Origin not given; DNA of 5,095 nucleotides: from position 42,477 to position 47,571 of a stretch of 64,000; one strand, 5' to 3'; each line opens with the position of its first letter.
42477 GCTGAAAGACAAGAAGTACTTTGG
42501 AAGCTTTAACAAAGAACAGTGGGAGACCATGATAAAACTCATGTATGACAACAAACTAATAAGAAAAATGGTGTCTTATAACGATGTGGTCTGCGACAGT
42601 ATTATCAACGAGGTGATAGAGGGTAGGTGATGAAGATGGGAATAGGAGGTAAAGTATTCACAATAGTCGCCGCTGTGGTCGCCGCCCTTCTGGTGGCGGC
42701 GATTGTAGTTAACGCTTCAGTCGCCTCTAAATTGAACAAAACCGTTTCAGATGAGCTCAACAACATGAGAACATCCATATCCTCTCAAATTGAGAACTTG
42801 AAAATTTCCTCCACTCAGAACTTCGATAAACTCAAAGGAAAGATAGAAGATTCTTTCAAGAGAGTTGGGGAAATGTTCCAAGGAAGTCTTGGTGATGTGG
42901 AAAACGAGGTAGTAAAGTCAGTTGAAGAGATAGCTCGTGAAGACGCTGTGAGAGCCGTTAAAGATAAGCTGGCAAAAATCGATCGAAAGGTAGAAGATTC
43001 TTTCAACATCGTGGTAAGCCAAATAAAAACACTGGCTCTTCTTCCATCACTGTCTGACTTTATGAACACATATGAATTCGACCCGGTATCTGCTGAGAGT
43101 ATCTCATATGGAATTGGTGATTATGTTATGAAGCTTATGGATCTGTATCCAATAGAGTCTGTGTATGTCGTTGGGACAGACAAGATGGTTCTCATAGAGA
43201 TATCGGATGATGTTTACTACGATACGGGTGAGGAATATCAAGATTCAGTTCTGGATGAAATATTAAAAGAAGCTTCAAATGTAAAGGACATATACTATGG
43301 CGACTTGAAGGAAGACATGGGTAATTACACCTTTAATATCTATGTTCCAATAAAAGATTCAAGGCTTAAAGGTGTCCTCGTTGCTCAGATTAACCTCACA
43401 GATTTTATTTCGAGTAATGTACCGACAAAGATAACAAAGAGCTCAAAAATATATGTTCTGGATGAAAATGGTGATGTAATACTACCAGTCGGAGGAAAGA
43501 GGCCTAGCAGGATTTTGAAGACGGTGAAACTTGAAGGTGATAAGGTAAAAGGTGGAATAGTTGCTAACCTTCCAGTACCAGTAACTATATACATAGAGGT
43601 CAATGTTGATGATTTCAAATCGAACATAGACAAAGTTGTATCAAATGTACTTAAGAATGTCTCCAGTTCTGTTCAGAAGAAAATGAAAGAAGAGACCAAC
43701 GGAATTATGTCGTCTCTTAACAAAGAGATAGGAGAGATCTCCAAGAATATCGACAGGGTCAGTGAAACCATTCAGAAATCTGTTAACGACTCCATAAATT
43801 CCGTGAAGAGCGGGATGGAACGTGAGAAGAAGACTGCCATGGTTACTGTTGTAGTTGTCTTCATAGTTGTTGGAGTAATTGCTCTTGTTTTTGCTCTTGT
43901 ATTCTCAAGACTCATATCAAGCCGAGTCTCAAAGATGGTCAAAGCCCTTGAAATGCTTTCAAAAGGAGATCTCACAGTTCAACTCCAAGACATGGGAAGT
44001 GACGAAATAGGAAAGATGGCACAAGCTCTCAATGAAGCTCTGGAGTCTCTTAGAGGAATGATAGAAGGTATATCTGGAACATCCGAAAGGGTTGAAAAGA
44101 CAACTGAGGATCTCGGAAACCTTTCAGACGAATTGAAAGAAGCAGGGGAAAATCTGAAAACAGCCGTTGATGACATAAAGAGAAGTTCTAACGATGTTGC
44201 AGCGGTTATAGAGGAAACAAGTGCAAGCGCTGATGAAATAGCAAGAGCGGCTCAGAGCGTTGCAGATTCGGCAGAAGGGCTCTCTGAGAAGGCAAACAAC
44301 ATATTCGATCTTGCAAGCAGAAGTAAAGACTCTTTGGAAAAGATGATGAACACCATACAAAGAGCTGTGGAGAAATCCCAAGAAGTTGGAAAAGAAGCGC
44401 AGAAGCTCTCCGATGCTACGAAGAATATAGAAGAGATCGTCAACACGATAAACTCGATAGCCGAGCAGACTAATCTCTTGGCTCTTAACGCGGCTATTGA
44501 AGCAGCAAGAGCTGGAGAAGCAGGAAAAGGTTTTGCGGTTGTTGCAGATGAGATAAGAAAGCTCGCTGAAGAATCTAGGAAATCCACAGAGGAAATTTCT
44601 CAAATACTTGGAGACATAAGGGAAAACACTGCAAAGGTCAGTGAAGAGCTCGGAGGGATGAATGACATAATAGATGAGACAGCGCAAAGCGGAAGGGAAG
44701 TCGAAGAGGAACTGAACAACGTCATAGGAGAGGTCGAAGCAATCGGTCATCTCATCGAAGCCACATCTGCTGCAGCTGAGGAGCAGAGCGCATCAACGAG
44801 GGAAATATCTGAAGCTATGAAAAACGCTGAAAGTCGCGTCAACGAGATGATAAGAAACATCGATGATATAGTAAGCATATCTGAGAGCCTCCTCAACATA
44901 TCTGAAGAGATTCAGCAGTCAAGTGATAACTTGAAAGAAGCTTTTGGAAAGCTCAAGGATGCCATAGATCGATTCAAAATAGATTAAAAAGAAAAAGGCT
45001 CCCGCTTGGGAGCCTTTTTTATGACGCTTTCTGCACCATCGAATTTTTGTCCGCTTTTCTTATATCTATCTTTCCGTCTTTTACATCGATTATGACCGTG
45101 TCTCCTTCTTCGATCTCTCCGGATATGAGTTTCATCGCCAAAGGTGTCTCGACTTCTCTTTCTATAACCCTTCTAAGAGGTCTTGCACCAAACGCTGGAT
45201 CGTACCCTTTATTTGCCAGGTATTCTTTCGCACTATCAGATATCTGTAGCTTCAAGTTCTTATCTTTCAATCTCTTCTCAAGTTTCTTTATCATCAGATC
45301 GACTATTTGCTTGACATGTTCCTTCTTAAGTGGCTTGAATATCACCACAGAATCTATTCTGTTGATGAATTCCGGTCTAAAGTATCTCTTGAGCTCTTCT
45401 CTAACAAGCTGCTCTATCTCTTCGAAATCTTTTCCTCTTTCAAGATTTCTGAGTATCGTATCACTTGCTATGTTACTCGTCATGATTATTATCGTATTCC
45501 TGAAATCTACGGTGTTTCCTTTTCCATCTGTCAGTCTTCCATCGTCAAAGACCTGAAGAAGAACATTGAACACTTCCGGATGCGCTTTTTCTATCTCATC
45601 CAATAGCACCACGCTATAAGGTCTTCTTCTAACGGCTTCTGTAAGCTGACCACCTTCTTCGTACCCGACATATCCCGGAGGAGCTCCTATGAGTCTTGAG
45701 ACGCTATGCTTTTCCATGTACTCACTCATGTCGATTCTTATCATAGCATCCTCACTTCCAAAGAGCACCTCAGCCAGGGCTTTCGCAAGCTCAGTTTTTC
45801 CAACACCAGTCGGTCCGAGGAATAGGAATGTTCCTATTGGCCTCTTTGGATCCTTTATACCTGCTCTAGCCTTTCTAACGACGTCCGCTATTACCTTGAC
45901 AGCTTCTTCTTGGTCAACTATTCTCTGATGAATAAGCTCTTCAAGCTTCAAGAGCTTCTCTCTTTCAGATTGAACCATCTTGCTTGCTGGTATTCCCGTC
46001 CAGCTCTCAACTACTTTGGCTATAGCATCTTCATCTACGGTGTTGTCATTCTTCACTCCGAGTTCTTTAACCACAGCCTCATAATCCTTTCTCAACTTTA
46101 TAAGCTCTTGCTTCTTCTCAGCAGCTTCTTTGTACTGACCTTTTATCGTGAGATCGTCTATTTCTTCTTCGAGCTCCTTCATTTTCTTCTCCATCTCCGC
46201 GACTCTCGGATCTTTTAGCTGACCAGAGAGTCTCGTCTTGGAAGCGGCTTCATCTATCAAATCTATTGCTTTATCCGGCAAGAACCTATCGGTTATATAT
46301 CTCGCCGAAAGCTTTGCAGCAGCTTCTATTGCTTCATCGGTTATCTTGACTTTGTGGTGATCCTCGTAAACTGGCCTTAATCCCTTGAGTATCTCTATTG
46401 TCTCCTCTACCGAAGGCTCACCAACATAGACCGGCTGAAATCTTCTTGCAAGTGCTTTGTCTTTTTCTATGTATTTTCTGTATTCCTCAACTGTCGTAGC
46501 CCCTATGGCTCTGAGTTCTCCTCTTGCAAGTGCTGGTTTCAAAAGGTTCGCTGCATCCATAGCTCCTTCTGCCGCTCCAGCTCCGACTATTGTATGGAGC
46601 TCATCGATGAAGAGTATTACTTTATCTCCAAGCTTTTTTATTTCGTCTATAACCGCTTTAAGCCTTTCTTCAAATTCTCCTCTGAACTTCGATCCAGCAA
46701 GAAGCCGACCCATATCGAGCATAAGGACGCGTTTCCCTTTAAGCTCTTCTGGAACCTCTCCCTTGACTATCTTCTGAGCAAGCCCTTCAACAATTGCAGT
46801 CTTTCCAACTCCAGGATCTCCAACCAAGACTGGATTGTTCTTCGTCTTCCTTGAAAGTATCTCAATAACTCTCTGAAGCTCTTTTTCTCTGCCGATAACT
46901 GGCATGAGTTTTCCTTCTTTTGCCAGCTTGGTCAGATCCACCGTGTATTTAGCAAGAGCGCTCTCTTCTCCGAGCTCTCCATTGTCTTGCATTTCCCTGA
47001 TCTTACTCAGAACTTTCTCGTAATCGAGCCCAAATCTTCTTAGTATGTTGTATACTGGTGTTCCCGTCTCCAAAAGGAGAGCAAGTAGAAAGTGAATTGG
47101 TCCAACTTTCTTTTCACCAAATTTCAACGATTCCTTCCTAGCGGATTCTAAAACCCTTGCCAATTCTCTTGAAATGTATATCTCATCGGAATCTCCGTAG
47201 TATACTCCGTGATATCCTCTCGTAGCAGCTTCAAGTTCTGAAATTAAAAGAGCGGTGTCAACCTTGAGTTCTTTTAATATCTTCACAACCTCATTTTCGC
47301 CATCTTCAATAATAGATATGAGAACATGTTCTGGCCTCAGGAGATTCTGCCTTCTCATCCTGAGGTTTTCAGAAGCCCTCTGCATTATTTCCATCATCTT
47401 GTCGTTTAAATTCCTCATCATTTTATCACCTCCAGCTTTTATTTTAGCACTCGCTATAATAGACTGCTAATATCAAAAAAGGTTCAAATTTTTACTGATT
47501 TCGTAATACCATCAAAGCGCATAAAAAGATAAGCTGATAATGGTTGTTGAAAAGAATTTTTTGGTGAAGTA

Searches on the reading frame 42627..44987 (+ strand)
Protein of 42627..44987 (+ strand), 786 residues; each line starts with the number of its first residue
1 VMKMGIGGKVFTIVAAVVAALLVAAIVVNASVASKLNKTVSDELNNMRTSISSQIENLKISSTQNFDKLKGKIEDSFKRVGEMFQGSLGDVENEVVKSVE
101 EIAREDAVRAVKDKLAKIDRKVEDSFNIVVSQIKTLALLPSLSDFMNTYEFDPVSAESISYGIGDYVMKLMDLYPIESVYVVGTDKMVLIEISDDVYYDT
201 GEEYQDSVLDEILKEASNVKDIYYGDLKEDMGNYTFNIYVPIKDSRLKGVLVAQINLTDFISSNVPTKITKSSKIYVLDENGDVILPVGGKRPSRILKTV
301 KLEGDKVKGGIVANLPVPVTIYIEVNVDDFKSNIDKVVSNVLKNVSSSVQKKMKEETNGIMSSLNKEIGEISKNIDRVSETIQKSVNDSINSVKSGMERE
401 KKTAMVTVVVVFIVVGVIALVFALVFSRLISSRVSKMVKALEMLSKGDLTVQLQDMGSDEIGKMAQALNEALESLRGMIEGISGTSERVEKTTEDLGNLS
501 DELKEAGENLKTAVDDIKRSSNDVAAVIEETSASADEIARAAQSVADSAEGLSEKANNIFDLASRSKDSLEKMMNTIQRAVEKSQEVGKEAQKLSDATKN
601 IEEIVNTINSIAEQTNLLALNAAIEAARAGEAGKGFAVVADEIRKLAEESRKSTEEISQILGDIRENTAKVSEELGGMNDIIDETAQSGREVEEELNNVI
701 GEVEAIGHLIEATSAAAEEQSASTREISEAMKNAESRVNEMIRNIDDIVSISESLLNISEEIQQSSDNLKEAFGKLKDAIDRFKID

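Call 70: search_protein_families(library=pfam, proteins=[window:42627-44987:+], max_evalue=0.00001)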
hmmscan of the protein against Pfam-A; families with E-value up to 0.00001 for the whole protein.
window:42627-44987:+ (786 aa): 7 families
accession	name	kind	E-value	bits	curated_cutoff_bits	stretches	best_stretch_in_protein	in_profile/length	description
PF00015.26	MCPsignal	-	8.4e-39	133.6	34.6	1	569-735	10-169/172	Methyl-accepting chemotaxis protein (MCP) signalling domain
PF00672.30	HAMP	-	2.5e-12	47.4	25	1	426-476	2-52/53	HAMP domain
PF06103.16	DUF948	-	7.8e-09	36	37.2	0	678-741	24-87/89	Bacterial protein of unknown function (DUF948)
PF02743.24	dCache_1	-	2.6e-08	34.2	45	1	115-288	15-183/240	Cache domain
PF04108.17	ATG17_like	-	2.7e-08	34.1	43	0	589-776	116-308/355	Autophagy protein ATG17-like domain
PF01442.23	Apolipoprotein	-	1.6e-07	31.7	90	0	31-134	77-182/190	Apolipoprotein A1/A4/E domain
PF20155.4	TMP_3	-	1.8e-07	31.5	41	0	531-607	6-82/192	Tape measure protein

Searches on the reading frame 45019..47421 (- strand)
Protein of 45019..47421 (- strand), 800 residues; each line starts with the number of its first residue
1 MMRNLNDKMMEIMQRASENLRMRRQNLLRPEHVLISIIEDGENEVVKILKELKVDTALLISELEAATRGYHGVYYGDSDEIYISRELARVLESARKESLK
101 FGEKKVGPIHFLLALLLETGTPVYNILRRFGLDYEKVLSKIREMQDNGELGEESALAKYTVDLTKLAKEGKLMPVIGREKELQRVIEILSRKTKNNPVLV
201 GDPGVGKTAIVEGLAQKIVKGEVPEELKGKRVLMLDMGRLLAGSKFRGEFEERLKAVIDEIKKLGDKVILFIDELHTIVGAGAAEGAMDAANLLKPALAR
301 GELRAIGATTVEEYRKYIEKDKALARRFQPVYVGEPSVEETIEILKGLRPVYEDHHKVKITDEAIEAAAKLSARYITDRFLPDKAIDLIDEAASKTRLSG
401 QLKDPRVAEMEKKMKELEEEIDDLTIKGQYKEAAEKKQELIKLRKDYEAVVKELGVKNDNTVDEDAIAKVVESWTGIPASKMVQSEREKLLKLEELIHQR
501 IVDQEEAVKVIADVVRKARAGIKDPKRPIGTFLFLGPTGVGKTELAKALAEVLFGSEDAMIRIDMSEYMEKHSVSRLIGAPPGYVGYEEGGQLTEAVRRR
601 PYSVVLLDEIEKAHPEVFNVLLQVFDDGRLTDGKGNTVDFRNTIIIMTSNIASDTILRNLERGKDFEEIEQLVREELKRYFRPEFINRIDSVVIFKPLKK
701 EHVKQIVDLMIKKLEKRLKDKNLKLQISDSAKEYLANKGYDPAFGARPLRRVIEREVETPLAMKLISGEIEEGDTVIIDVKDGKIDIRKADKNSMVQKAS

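Call 70: search_protein_families(library=pfam, proteins=[window:45019-47421:-], max_evalue=0.00001)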
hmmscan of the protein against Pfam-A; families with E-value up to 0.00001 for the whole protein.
window:45019-47421:- (800 aa): 18 families
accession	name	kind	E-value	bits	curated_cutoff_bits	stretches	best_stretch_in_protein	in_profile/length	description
PF07724.20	AAA_2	-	1.1e-74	250.4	27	1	527-691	1-165/166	AAA domain (Cdc48 subfamily)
PF17871.7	AAA_lid_9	-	2e-34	118.1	22.8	1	337-437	1-101/104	AAA lid domain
PF10431.15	ClpB_D2-small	-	2.4e-31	108.1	21.9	1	698-778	1-81/81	C-terminal, D2-small domain, of ClpB protein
PF00004.35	AAA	-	1.2e-26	94.2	21.2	2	198-311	2-110/131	ATPase family associated with various cellular activities (AAA)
PF07728.20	AAA_5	-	9.1e-19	68.3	22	1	532-653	2-125/139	AAA domain (dynein-related subfamily)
PF02861.25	Clp_N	-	8.9e-16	58.2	20.7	1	94-143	1-50/53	Clp amino terminal domain, pathogenicity island component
PF13401.12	AAA_22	-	2.3e-11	44.6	27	0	192-283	3-97/130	AAA domain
PF13191.12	AAA_16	-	7.1e-11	43.3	32.6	0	175-221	2-51/167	AAA ATPase domain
PF00158.32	Sigma54_activat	-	1.5e-08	34.9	20.2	1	530-650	23-143/168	Sigma-54 interaction domain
PF01637.24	ATPase_2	-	1.4e-07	32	33.2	0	178-217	4-43/225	ATPase domain predominantly from Archaea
PF20720.3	nSTAND3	-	8.2e-07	29.3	27.2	0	180-220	5-43/155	Novel STAND NTPase 3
PF05621.17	TniB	-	1.1e-06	28.7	22.4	0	180-333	21-184/189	Bacterial TniB protein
PF13476.12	AAA_23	-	3.5e-06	28.2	27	0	530-734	20-182/201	AAA domain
PF13173.12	AAA_14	-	3.6e-06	27.5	27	0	533-628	6-88/129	AAA domain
PF23569.1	NBD_SMAX1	-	5.7e-06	26.6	27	0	180-275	17-115/212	SMAX1 nucleotide binding domain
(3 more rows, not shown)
